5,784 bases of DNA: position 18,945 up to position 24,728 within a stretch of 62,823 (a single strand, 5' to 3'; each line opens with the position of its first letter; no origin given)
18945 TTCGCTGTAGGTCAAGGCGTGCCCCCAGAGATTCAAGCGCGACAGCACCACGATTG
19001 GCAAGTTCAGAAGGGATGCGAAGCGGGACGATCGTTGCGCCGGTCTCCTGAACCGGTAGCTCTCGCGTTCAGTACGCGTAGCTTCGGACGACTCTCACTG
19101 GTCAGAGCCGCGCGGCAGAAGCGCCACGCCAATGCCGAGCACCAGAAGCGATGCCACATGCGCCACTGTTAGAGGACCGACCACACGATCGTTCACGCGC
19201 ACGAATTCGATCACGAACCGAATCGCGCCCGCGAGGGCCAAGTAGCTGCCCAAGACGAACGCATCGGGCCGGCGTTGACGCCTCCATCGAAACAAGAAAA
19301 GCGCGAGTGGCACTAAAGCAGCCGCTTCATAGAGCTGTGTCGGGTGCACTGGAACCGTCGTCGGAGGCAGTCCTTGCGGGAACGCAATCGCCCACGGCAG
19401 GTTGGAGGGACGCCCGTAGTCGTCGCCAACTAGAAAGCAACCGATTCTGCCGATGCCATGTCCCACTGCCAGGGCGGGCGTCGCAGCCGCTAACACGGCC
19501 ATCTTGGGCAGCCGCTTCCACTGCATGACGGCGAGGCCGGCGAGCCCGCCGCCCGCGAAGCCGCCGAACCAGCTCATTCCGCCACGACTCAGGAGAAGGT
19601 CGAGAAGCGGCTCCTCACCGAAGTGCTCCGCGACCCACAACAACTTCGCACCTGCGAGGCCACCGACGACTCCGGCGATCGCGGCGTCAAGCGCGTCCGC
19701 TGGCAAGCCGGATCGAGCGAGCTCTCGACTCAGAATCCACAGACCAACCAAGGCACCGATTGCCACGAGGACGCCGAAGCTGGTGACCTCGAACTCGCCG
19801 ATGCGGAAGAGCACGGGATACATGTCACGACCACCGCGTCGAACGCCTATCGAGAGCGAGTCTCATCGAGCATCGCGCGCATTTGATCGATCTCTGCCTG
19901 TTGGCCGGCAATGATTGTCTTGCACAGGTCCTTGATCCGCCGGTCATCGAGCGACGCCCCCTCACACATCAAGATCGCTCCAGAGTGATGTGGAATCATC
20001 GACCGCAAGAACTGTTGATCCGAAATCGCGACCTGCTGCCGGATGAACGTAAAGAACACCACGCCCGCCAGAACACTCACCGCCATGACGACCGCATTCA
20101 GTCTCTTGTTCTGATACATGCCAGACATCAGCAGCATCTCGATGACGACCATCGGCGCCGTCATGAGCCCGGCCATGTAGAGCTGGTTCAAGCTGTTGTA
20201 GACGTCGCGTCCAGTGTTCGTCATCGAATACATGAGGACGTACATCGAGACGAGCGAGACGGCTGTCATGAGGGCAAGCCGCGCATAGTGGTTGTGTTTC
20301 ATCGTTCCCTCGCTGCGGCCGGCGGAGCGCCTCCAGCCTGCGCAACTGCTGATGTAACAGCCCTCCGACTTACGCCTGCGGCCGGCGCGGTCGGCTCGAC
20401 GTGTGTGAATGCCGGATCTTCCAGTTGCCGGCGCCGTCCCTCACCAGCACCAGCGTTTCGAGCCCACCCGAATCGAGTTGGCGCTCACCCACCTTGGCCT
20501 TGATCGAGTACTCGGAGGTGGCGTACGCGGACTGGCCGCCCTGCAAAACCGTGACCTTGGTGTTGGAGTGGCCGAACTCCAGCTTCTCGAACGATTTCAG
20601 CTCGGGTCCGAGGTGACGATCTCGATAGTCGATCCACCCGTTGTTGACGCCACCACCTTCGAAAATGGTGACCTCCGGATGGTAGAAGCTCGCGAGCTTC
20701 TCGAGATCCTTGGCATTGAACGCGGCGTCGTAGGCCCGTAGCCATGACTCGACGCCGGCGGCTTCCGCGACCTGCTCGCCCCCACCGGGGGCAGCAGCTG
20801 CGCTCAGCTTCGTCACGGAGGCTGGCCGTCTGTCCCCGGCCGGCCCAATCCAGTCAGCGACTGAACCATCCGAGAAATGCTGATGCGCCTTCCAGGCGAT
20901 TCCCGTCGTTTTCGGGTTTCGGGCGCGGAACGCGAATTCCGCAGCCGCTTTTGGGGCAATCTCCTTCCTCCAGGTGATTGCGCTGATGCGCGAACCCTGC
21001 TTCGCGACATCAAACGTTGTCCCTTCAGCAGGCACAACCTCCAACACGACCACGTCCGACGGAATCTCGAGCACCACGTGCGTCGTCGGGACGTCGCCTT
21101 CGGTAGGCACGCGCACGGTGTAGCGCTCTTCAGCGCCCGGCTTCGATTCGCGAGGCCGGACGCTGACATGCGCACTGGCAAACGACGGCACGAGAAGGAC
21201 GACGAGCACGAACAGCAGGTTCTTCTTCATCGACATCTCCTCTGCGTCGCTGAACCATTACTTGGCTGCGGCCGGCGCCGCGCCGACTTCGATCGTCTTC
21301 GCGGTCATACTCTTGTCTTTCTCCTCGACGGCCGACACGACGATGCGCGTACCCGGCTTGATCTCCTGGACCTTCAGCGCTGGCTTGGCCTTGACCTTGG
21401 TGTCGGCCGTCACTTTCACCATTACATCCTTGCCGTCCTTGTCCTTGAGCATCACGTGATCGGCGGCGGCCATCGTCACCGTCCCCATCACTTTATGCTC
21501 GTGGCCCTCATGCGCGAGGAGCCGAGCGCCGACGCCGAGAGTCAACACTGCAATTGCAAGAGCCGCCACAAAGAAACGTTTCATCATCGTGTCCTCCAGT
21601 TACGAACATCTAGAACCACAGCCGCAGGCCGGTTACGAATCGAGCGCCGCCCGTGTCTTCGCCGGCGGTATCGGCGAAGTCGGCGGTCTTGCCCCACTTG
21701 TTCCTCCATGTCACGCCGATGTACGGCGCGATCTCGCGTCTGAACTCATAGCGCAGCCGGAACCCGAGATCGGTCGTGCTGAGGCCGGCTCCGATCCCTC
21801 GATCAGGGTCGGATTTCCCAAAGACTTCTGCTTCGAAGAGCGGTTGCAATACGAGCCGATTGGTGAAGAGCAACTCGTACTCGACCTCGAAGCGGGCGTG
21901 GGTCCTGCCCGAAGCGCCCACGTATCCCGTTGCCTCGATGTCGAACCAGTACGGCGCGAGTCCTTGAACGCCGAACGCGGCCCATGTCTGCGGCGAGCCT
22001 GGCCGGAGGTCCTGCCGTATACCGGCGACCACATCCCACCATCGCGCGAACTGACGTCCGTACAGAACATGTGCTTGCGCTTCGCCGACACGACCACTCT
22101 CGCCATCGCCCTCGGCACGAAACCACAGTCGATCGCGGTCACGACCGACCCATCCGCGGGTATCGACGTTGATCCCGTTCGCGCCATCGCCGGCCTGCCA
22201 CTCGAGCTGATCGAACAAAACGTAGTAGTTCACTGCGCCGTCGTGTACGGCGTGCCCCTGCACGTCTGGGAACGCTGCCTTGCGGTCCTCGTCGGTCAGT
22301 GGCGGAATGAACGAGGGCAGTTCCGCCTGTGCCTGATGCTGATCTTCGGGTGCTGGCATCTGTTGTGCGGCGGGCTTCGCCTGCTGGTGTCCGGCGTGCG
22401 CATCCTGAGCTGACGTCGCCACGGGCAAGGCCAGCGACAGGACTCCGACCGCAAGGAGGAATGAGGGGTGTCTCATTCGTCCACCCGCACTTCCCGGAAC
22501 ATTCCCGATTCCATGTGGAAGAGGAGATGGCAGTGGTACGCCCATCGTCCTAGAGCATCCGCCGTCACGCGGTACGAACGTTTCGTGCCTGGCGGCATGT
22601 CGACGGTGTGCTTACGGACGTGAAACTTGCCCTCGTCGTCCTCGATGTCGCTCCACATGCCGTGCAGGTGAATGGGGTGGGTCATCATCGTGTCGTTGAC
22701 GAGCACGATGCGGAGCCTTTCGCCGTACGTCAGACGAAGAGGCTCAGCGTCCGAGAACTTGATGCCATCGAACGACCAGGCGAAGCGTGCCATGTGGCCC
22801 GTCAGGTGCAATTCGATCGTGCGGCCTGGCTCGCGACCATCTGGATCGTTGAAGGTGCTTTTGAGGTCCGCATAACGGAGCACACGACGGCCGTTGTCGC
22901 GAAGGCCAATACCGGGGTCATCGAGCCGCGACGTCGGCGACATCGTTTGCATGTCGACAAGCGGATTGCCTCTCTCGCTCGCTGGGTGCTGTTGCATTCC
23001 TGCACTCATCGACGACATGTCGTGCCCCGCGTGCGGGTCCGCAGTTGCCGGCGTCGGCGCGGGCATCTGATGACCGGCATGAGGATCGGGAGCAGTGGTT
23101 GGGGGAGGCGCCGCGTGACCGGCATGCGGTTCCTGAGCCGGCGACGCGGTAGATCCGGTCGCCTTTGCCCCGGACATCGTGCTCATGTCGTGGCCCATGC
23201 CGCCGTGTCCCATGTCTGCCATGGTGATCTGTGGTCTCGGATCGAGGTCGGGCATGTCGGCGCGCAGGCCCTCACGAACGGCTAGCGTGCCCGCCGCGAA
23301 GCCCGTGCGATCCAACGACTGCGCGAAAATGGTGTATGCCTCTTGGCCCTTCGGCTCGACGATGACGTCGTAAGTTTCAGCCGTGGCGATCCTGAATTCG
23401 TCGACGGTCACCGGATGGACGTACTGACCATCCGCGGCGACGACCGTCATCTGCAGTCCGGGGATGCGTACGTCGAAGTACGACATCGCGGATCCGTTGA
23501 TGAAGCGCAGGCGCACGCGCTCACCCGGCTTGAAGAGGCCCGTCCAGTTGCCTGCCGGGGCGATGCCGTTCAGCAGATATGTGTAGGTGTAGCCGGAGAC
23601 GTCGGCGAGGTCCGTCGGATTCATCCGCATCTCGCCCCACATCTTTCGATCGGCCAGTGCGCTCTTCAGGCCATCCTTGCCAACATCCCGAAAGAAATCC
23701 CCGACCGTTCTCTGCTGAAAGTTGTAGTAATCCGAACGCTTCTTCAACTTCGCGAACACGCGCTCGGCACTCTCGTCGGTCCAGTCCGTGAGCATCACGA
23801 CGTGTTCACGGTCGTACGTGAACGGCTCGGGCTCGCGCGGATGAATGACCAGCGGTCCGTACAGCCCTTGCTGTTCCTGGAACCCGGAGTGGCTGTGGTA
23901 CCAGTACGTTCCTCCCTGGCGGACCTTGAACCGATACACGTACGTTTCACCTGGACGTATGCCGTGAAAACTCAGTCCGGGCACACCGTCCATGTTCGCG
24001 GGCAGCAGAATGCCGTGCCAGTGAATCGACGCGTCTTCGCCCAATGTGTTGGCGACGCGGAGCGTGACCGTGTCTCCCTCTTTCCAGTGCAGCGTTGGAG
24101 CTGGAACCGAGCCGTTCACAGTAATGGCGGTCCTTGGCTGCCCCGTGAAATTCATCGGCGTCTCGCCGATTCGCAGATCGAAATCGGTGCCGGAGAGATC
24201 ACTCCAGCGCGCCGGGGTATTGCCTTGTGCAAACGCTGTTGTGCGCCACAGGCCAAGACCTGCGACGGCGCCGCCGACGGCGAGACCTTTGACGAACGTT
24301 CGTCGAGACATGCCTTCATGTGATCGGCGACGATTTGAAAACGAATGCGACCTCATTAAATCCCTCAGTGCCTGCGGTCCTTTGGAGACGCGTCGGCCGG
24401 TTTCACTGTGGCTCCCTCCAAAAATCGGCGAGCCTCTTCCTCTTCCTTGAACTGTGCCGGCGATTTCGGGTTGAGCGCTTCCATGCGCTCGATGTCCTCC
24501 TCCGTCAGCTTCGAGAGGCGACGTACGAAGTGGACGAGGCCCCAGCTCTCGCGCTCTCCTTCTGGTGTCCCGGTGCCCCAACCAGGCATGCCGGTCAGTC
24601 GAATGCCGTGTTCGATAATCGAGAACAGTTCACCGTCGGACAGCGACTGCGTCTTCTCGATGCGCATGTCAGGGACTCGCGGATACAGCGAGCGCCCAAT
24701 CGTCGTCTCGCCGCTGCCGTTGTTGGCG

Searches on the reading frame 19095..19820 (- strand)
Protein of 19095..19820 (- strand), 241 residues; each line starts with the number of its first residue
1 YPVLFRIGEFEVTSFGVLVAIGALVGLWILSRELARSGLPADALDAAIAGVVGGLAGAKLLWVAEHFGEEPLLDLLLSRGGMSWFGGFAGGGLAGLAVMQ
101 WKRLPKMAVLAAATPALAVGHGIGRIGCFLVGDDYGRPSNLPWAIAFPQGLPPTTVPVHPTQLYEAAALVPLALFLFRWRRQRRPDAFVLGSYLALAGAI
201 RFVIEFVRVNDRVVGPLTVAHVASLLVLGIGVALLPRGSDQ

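Call 45: search_protein_families(library=pfam, proteins=[window:19095-19820:-], max_evalue=0.001)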
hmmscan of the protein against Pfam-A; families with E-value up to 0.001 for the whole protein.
window:19095-19820:- (241 aa): 1 family
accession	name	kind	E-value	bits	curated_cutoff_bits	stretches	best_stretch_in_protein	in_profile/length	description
PF01790.23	LGT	-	2.5e-52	178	24.9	1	2-235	1-238/240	Prolipoprotein diacylglyceryl transferase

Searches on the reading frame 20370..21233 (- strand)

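Call 45: search_protein_families(library=pfam, proteins=[window:20370-21233:-], max_evalue=0.001)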
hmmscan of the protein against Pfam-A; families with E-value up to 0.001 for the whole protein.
window:20370-21233:- (287 aa): 5 families
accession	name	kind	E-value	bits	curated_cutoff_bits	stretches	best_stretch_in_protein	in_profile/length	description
PF07987.16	DUF1775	-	4e-13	50.4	25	1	22-133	1-132/146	Domain of unkown function (DUF1775)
PF13474.12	SnoaL_3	-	1.5e-08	35.4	22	1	161-279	1-117/121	SnoaL-like domain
PF14534.12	DUF4440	-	1.8e-08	35.2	25.2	1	166-273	6-107/107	Domain of unknown function (DUF4440)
PF12680.13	SnoaL_2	-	0.0005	21.1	27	0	166-243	2-74/102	SnoaL-like domain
PF13577.12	SnoaL_4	-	0.00084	19.8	24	0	159-276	7-125/126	SnoaL-like domain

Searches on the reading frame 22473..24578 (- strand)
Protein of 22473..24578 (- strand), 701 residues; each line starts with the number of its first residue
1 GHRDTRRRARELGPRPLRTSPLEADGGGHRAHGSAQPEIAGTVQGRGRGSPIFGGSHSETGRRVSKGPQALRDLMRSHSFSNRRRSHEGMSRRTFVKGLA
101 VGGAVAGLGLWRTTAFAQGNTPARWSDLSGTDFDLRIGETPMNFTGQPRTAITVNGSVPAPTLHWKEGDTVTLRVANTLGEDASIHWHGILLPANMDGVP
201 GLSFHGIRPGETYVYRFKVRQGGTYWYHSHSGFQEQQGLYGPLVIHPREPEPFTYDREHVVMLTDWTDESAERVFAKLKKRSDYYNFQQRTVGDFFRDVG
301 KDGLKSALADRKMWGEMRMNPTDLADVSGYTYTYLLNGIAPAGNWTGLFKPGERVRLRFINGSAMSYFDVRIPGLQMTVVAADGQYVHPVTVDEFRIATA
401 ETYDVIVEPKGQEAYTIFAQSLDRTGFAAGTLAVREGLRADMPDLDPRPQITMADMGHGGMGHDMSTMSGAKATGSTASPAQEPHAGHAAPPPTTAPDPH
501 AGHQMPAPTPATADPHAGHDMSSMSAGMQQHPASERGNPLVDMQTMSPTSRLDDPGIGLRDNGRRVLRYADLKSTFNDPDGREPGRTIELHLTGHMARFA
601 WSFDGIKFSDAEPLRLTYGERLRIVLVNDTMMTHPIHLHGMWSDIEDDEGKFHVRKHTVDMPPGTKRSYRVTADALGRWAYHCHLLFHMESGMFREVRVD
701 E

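Call 45: search_protein_families(library=pfam, proteins=[window:22473-24578:-], max_evalue=0.001)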
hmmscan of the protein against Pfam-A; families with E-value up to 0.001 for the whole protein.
window:22473-24578:- (701 aa): 4 families
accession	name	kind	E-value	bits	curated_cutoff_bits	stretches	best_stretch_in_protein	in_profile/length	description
PF07732.21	Cu-oxidase_3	-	1.9e-47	160.7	21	2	138-249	3-118/119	Multicopper oxidase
PF07731.20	Cu-oxidase_2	-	4.9e-34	117.5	20.4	1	584-700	4-134/137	Multicopper oxidase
PF00394.28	Cu-oxidase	-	1.5e-30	106.8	21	1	258-432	2-152/157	Multicopper oxidase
PF10518.14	TAT_signal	-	8.9e-05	22.7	22.7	1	90-109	2-21/21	TAT (twin-arginine translocation) pathway signal sequence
